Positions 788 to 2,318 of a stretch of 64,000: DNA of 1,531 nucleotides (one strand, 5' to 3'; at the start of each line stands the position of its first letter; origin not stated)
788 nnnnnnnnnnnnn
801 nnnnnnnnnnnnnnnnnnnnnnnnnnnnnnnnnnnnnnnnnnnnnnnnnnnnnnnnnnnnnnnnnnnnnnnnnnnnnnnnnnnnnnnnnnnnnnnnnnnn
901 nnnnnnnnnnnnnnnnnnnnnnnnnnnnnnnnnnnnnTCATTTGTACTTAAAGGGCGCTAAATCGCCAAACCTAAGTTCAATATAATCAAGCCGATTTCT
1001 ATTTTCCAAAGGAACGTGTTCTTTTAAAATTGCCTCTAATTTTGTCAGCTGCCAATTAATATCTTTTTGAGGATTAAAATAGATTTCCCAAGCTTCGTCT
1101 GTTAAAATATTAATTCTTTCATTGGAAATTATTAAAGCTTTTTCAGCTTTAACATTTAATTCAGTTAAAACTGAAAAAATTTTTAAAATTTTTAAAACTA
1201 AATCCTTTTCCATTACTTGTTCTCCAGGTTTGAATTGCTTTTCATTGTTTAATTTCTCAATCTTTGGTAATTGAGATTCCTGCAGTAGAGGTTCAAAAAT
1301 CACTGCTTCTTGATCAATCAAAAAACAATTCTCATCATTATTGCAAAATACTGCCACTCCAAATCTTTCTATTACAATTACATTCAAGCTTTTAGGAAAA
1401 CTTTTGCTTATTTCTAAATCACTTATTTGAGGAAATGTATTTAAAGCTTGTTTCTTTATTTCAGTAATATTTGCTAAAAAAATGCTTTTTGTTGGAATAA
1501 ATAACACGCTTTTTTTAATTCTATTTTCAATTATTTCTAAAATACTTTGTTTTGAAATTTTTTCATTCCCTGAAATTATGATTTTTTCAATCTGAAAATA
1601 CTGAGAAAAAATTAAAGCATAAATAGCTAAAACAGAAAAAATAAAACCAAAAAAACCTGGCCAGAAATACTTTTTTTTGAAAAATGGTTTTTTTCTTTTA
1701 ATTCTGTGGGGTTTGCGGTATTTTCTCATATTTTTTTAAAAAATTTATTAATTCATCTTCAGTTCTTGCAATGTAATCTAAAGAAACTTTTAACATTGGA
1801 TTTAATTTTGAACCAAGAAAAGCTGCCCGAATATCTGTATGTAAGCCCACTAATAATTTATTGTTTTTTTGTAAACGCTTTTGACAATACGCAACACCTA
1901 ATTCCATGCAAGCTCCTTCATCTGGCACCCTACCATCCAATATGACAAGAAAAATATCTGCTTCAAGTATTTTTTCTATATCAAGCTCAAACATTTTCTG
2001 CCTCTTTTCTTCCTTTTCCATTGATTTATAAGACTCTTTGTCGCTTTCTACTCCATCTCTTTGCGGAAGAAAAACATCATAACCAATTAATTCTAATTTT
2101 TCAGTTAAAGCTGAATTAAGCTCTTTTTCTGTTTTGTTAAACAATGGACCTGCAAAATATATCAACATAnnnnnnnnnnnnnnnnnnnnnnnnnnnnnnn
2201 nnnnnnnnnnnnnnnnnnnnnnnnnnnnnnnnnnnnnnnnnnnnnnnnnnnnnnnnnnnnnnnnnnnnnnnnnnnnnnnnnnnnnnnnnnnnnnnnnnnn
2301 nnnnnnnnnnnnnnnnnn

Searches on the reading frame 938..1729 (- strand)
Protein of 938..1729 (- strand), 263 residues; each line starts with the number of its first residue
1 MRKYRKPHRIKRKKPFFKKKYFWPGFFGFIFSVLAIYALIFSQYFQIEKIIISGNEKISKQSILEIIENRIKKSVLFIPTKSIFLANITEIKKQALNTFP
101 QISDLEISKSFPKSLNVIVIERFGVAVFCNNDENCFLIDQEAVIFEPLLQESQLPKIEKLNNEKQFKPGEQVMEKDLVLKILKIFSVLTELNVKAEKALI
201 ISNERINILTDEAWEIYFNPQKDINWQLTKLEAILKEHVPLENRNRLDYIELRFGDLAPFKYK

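Call 77: search_protein_families(library=pfam, proteins=[window:938-1729:-], max_evalue=0.0001)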
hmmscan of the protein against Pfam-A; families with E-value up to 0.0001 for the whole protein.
window:938-1729:- (263 aa): 1 family
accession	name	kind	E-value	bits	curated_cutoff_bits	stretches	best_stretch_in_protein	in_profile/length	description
PF08478.15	POTRA_1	-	2.2e-07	31.5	23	1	45-122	1-69/69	POTRA domain, FtsQ-type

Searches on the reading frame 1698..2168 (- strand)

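Call 77: search_protein_families(library=pfam, proteins=[window:1698-2168:-], max_evalue=0.0001)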
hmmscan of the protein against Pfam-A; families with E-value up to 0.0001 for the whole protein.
window:1698-2168:- (156 aa): 2 families
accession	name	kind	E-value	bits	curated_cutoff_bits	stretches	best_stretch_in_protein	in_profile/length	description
PF05014.21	Nuc_deoxyrib_tr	-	8.7e-18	65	28.8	1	3-115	1-102/117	Nucleoside 2-deoxyribosyltransferase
PF15891.11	Nuc_deoxyri_tr2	-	8.2e-11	42.6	30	1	3-98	4-96/105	Nucleoside 2-deoxyribosyltransferase like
